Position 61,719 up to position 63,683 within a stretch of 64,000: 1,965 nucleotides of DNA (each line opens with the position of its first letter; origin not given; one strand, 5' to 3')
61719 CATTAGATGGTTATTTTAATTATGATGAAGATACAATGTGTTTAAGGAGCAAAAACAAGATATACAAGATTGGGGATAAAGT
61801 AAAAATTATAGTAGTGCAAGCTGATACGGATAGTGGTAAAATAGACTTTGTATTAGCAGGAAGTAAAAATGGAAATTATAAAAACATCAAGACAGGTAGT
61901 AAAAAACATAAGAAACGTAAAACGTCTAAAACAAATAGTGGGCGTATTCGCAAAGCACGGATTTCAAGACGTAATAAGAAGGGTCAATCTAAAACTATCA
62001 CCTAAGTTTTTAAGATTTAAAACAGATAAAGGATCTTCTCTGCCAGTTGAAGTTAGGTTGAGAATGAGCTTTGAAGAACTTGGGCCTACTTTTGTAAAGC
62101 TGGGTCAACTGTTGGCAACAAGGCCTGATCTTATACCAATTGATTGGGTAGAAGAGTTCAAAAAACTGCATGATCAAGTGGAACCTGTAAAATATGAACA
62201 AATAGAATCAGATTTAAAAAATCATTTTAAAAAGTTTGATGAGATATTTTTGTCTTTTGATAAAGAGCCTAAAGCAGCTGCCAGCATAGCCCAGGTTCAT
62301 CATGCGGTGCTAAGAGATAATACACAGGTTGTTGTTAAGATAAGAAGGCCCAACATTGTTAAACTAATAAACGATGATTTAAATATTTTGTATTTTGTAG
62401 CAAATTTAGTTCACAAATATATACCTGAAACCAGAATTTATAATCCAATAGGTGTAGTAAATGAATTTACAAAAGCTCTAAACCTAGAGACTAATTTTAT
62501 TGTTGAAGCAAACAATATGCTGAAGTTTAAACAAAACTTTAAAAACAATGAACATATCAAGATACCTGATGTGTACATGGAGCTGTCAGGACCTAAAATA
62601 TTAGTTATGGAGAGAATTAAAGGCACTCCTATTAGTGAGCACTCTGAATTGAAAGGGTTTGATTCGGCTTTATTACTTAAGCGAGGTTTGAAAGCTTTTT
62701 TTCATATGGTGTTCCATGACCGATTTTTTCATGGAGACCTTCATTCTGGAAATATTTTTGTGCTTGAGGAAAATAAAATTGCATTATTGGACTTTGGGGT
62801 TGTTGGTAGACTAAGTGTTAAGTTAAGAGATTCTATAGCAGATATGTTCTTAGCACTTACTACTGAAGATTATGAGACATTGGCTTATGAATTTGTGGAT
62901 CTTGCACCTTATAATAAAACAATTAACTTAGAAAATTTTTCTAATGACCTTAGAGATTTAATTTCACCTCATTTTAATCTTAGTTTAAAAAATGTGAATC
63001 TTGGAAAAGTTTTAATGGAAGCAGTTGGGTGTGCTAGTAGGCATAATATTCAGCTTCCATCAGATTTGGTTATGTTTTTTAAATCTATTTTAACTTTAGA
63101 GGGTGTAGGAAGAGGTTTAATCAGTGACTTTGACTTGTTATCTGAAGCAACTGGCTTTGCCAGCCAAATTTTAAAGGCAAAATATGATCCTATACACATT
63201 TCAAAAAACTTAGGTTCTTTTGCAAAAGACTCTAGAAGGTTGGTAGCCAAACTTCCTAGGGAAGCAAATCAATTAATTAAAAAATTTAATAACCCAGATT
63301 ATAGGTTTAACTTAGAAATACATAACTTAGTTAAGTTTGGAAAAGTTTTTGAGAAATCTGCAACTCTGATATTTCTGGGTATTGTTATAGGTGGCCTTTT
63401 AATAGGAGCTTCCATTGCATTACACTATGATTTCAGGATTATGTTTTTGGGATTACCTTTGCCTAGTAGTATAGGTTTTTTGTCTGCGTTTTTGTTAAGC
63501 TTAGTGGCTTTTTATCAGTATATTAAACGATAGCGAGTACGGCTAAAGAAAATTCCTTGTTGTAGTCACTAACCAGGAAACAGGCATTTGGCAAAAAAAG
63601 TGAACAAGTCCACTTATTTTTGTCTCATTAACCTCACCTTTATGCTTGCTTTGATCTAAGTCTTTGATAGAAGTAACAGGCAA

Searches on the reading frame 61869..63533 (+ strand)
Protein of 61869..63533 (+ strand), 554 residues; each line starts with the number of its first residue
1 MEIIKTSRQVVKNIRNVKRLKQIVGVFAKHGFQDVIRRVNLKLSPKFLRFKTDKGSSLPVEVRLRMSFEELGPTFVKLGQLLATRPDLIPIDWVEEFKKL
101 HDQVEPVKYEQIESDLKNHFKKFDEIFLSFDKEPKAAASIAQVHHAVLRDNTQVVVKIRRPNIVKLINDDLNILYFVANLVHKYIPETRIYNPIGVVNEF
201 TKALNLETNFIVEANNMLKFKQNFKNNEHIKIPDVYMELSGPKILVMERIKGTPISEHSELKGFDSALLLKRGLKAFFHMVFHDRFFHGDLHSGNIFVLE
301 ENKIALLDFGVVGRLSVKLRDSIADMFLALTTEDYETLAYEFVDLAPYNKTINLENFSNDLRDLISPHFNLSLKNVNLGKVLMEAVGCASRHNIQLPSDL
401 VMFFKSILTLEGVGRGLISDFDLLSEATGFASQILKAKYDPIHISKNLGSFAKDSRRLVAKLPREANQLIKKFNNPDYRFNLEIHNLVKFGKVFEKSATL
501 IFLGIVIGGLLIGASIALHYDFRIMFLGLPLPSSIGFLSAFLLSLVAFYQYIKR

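Call 66: search_protein_families(library=pfam, proteins=[window:61869-63533:+], max_evalue=0.000001)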
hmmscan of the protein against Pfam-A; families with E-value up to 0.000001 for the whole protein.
window:61869-63533:+ (554 aa): 1 family
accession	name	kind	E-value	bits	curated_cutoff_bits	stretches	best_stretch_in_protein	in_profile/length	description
PF03109.22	ABC1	-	6.9e-72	241.9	22.9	1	99-338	1-240/244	ABC1 atypical kinase-like domain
